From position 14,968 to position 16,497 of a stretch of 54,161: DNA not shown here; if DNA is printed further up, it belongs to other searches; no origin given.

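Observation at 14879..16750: Radical SAM/SPASM cassette divergent from a TrmB-like regulator, with a long structured leader and an ambiguous start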

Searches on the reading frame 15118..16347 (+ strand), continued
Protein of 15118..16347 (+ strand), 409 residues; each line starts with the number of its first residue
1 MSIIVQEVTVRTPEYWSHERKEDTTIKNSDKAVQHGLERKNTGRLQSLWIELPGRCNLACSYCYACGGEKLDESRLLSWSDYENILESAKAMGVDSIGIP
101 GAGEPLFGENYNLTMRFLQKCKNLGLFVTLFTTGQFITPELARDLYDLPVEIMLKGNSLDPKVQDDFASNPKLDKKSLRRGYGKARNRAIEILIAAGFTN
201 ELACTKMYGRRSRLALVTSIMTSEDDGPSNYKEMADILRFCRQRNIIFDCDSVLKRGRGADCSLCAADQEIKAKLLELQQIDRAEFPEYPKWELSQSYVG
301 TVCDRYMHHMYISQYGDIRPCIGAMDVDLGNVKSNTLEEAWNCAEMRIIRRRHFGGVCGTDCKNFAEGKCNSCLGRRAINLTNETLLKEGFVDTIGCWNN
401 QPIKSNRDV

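Call 51: search_solved_structures(query=L005:4902-5870:-, max_evalue=0.001)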
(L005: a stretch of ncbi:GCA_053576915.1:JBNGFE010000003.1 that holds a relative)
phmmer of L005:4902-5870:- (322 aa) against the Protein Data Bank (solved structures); distinct sequences matched with E-value up to 0.001: 18.
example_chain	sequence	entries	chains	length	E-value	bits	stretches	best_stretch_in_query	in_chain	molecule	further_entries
2cyy_A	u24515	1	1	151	1.4e-10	44.4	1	174-298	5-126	Putative HTH-type transcriptional regulator PH1519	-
1ri7_A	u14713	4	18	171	1.4e-10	44.4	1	173-298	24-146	Putative transcriptional regulator | Putative HTH-type transcriptional regulator PH1519 | Uncharacterized HTH-type transcriptional regulator PH1519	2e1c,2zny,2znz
7fby_A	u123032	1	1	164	1.5e-10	44.3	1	172-318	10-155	Transcriptional regulatory protein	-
9w4v_A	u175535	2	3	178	2.4e-10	43.7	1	171-318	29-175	Uncharacterized HTH-type transcriptional regulator PH0140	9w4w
2efo_A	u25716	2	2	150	1.7e-07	34.3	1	175-313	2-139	150aa long hypothetical transcriptional regulator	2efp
2pmh_A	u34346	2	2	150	2e-07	34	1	175-313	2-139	150aa long hypothetical transcriptional regulator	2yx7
2efq_A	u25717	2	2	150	2e-07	34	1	175-313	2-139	150aa long hypothetical transcriptional regulator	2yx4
2e7w_A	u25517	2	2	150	2.2e-07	33.9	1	175-313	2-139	150aa long hypothetical transcriptional regulator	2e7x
2dbb_A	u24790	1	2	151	2.7e-07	33.6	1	173-257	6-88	Putative HTH-type transcriptional regulator PH0061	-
2efn_A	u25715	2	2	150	2.8e-07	33.6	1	175-313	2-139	150aa long hypothetical transcriptional regulator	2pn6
2cg4_A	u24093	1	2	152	1.1e-06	31.7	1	4-123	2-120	REGULATORY PROTEIN ASNC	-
2cfx_A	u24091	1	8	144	1.4e-06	31.3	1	9-106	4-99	HTH-TYPE TRANSCRIPTIONAL REGULATOR LRPC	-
1i1g_A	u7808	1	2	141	1.9e-06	30.8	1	174-237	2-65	TRANSCRIPTIONAL REGULATOR LRPA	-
8q90_A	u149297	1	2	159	4.1e-06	29.8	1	175-302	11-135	AsnC family transcriptional regulator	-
2ia0_A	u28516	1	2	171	7.1e-06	29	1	171-229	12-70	Putative HTH-type transcriptional regulator PF0864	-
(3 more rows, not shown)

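Call 57: find_encoding_contigs(protein=P0016, flank=3000, max_places=1)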
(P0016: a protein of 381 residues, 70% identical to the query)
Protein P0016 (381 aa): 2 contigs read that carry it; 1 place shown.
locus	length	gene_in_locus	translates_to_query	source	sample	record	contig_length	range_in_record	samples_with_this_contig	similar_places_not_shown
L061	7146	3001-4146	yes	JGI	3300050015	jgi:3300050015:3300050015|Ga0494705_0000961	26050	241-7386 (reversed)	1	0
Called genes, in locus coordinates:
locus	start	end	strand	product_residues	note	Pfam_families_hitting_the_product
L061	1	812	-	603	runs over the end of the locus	PF27448:Rph_4th (faint), PF00391:PEP-utilizers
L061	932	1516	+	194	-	-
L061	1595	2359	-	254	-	PF01978:TrmB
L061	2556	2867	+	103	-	-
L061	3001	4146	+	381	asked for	PF04055:Radical_SAM (weak), PF13186:SPASM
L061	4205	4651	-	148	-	-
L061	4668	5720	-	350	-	PF24400:DUF7544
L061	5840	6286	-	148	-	-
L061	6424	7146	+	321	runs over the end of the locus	?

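Call 58: find_encoding_contigs(protein=P0008, flank=3000, max_places=1)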
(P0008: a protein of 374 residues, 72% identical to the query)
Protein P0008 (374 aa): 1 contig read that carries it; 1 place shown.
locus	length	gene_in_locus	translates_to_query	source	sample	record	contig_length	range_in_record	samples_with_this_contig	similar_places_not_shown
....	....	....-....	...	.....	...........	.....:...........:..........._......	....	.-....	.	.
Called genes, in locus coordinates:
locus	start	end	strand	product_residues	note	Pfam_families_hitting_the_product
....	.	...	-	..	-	?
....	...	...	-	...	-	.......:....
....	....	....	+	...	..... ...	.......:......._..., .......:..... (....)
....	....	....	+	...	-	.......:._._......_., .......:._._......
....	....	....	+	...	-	?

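Call 59: find_encoding_contigs(protein=P0005, flank=3000, max_places=1)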
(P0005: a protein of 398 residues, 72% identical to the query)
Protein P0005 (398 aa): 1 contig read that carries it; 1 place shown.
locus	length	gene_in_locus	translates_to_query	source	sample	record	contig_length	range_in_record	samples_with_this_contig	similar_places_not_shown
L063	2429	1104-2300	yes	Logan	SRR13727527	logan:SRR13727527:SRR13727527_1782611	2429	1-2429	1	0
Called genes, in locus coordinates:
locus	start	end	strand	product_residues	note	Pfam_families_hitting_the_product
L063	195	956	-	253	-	PF01978:TrmB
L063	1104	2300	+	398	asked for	PF13353:Fer4_12 (weak), PF04055:Radical_SAM, PF13186:SPASM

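Call 60: find_encoding_contigs(protein=P0011, flank=3000, max_places=1)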
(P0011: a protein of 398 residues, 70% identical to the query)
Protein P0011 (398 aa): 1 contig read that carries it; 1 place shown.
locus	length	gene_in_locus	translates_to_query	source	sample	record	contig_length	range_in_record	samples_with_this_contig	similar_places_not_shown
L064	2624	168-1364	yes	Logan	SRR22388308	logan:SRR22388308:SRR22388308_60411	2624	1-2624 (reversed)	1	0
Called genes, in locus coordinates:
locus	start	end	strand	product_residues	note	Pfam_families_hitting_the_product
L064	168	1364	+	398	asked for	PF04055:Radical_SAM, PF13186:SPASM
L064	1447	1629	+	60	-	-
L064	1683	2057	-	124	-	-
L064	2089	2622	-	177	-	?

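Call 62: search_protein_families(library=pfam, proteins=[L010:3519-3821:+, L016:598-1410:-], max_evalue=10)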
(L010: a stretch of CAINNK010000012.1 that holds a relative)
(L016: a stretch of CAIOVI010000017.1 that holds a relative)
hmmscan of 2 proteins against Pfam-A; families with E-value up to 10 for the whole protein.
L010:3519-3821:+ (100 aa): 1 family
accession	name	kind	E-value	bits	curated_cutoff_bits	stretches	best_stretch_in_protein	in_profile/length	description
PF00644.27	PARP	-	0.013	15.5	26.7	1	4-21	52-69/199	Poly(ADP-ribose) polymerase catalytic domain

L016:598-1410:- (270 aa): 5 families
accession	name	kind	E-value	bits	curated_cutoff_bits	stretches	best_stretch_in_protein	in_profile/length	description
PF01370.27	Epimerase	-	0.0008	19.3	20.9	1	10-53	1-43/240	NAD dependent epimerase/dehydratase family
PF16363.11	GDP_Man_Dehyd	-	0.03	14.2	27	1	11-45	1-35/332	GDP-mannose 4,6 dehydratase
PF02593.20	DUF166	-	0.063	13.3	24.4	1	4-79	53-133/221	Domain of unknown function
PF00106.31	adh_short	-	0.079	12.9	26.6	1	10-80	3-72/195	short chain dehydrogenase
PF02719.21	Polysacc_synt_2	-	0.21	11.2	20.2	1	10-47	1-38/293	Polysaccharide biosynthesis protein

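Call 70: search_protein_families(library=pfam, proteins=[L007:570-1862:-, L003:4493-4897:+, L003:8485-8880:+, L003:8995-9498:+, L007:5211-5783:-, L061:2631-2867:+], max_evalue=0.1)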
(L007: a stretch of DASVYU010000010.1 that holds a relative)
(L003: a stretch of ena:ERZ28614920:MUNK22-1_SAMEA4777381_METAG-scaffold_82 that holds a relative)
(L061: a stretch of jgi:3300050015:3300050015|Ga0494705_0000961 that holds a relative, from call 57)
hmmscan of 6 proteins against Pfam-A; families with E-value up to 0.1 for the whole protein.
L007:570-1862:- (430 aa): 3 families
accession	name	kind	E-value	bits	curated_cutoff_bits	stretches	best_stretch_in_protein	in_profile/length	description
PF04055.27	Radical_SAM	-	1.6e-05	25.6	29.5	1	81-214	3-121/166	Radical SAM superfamily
PF13353.11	Fer4_12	-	0.0051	17.5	22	1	84-131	14-60/137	4Fe-4S single cluster domain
PF00248.27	Aldo_ket_red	-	0.092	12.2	24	0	87-146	71-122/291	Aldo/keto reductase family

L003:4493-4897:+ (134 aa): 1 family
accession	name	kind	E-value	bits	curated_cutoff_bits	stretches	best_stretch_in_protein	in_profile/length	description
PF09969.14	DUF2203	-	0.052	14.7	24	0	15-45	62-92/122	Uncharacterized conserved protein (DUF2203)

L003:8485-8880:+ (131 aa): 0 families

L003:8995-9498:+ (167 aa): 0 families

L007:5211-5783:- (190 aa): 1 family
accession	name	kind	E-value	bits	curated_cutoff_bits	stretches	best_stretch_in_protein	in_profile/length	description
PF00072.30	Response_reg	-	4.6e-05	24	30.2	1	27-86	1-59/111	Response regulator receiver domain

L061:2631-2867:+ (78 aa): 0 families

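Call 90: search_protein_families(library=padloc, proteins=[window:15193-16347:+, L010:3519-3821:+, L016:598-1410:-, L007:570-1862:-], max_evalue=0.01)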
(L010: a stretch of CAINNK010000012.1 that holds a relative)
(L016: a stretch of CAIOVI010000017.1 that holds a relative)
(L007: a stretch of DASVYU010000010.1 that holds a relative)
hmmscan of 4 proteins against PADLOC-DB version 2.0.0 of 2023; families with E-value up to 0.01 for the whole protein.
window:15193-16347:+ (384 aa): 2 families
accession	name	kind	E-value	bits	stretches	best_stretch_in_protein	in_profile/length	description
PDLC02903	pVip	-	5.6e-08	30.6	1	29-124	8-93/257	Viperins not associated with kinases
PDLC02904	pVip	-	2.8e-07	28.3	1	29-143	11-119/262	Viperins associated with kinases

L010:3519-3821:+ (100 aa): 0 families

L016:598-1410:- (270 aa): 0 families

L007:570-1862:- (430 aa): 0 families

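Call 91: search_protein_families(library=ncbifam, proteins=[L007:570-1862:-, L010:3519-3821:+, L016:598-1410:-, L005:4902-5870:-], max_evalue=0.001)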
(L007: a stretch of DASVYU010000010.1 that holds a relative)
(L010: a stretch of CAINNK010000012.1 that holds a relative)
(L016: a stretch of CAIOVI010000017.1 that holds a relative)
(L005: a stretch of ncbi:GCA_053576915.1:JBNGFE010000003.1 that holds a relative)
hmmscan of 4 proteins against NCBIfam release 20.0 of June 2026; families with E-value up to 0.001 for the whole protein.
L007:570-1862:- (430 aa): 0 families

L010:3519-3821:+ (100 aa): 2 families
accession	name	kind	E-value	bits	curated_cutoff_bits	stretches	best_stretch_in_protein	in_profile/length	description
NF002013.0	PRK00819.1-2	equivalog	9e-06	25.3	231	1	3-96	97-180/183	RNA 2'-phosphotransferase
NF052322.1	FimD_tip_adhes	equivalog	0.00037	19.3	170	1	23-94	56-128/664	fimbrial tip adhesin FimD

L016:598-1410:- (270 aa): 1 family
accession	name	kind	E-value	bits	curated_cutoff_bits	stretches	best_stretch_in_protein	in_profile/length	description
NF005381.0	PRK06924.1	equivalog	0.00033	20.3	258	1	9-124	3-118/251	(S)-benzoin forming benzil reductase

L005:4902-5870:- (322 aa): 10 families
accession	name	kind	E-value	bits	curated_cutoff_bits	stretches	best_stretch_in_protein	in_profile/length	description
NF053758.1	ChrTpTrnRegChrS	equivalog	2.7e-25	89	250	2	171-316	9-151/158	chromate efflux transcriptional regulator ChrS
NF008384.0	PRK11179.1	equivalog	2.2e-23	82.8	227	2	4-132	3-131/153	transcriptional regulator AsnC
NF040947.1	trans_reg_LysM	equivalog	5.2e-22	78.1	180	2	174-295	1-118/136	HTH-type transcriptional regulator LysM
NF041396.1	TranRegLrp_Halo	equivalog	8.7e-22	77.6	190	2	175-304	4-130/149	HTH-type transcriptional regulator Lrp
NF040820.1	trans_reg_LrpA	equivalog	2.1e-18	66.6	250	2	8-95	2-87/141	HTH-type transcriptional regulator LrpA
NF008370.0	PRK11169.1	equivalog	2e-12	47.1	233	1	6-119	10-124/164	leucine-responsive transcriptional regulator Lrp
NF041395.1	TranRegLrpA1_Halo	equivalog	5.1e-09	36.3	250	1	12-132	7-126/142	HTH-type transcriptional regulator LrpA1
NF040708.3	Siroheme_Dcarb_AhbA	equivalog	6.6e-09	35.7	140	1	190-316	16-137/144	siroheme decarboxylase subunit alpha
NF040707.3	Siroheme_Dcarb_AhbB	equivalog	1e-06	28.6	125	0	190-260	13-81/146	siroheme decarboxylase subunit beta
TIGR01884.1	cas_HTH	subfamily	9.6e-05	21.9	60.2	0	11-58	143-190/202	CRISPR-associated CARF protein Csa3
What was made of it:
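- On AhbC/AhbD/NirJ (alternative haem and haem d1 synthesis): The archaeal tandem Lrp/AsnC neighbour scores 35.7 bits against the AhbA cutoff of 140, and its best PDB hits are regulators (calls 51, 91).
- Tried and rejected: Its best hits are Lrp/AsnC regulators, and the AhbA model is far below cutoff (calls 51, 91).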

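Call 101: search_protein_representatives(protein=window:15193-16347:+)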
Query: 384 residues. Proteins with E-value up to 0.001 (for the whole library): 2561; up to 1e-10: 300; up to 1e-30: 63. The best 150 are listed.
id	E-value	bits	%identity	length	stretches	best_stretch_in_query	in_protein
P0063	1.5e-142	492.0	60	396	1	6-378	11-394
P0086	6.2e-135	466.9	58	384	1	2-380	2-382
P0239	1.5e-100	353.7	50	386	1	7-376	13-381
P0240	1.6e-100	353.6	52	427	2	5-198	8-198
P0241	3.4e-100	352.5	48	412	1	8-376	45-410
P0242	4.1e-94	332.5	50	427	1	6-376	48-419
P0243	1.1e-73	265.2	41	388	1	14-375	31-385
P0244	1.0e-68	248.9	61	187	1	193-380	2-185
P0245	6.7e-62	226.5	44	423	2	71-376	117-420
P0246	2.0e-60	221.7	42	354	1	13-374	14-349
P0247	5.4e-60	220.2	43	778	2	71-378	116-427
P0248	1.2e-59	219.0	39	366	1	16-374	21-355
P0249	3.2e-58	214.4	38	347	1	11-375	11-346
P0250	8.7e-57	209.7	39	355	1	13-374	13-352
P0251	1.9e-53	198.7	41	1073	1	18-377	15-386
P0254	1.4e-50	189.2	38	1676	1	8-353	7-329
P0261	2.5e-46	175.2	38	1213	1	16-378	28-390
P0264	4.7e-44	167.7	42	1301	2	116-377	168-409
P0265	1.4e-43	166.2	36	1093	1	15-378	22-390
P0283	2.1e-36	142.6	37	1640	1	18-377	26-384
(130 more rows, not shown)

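Call 102: search_protein_families(library=pfam, proteins=[P0251, P0254, P0261, P0264, P0265, P0283, P0247], max_evalue=0.001)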
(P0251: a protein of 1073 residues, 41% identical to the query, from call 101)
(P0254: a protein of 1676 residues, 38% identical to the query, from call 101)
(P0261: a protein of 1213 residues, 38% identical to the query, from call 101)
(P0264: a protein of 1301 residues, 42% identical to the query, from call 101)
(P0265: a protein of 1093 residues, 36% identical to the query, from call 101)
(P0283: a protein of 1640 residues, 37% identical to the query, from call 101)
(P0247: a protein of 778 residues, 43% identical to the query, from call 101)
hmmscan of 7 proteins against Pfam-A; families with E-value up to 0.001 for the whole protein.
P0251 (1073 aa): 3 families
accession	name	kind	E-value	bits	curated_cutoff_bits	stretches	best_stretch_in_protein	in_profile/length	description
PF13186.11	SPASM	-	1.6e-07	32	21.5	1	280-342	1-67/67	Iron-sulfur cluster-binding domain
PF04055.27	Radical_SAM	-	6.3e-05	23.6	29.5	1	26-175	5-142/166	Radical SAM superfamily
PF13353.11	Fer4_12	-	0.00098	19.9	22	0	26-135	13-118/137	4Fe-4S single cluster domain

P0254 (1676 aa): 3 families
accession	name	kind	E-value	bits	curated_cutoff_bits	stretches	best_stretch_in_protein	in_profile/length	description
PF00962.28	A_deaminase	-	3.1e-29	102.6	27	1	1458-1579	157-280/330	Adenosine deaminase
PF13186.11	SPASM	-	8.1e-10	39.3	21.5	1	255-314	1-67/67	Iron-sulfur cluster-binding domain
PF04055.27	Radical_SAM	-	4.9e-08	33.8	29.5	1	25-193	2-163/166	Radical SAM superfamily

P0261 (1213 aa): 3 families
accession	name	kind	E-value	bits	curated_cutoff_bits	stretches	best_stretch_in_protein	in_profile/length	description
PF13186.11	SPASM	-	1.1e-08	35.6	21.5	1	285-351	1-66/67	Iron-sulfur cluster-binding domain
PF13353.11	Fer4_12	-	2e-06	28.6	22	1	41-134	13-100/137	4Fe-4S single cluster domain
PF04055.27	Radical_SAM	-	0.00031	21.4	29.5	0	39-127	3-89/166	Radical SAM superfamily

P0264 (1301 aa): 1 family
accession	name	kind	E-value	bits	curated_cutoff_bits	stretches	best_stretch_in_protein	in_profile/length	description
PF13186.11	SPASM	-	3.9e-11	43.5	21.5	1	305-372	1-66/67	Iron-sulfur cluster-binding domain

P0265 (1093 aa): 3 families
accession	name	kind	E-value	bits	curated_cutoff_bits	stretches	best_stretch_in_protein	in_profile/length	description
PF13186.11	SPASM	-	3.8e-11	43.5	21.5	1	281-349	1-67/67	Iron-sulfur cluster-binding domain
PF04055.27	Radical_SAM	-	1.1e-05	26.1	29.5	1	36-163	5-124/166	Radical SAM superfamily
PF13353.11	Fer4_12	-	4.5e-05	24.2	22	1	36-162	13-130/137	4Fe-4S single cluster domain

P0283 (1640 aa): 2 families
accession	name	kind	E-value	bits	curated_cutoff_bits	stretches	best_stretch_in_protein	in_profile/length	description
PF13186.11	SPASM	-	1.6e-07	31.9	21.5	1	282-348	1-67/67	Iron-sulfur cluster-binding domain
PF13353.11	Fer4_12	-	0.00023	21.9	22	0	38-126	14-98/137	4Fe-4S single cluster domain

P0247 (778 aa): 1 family
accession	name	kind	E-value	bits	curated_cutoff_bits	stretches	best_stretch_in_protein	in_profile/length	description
PF13186.11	SPASM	-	9.4e-06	26.3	21.5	1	316-386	1-66/67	Iron-sulfur cluster-binding domain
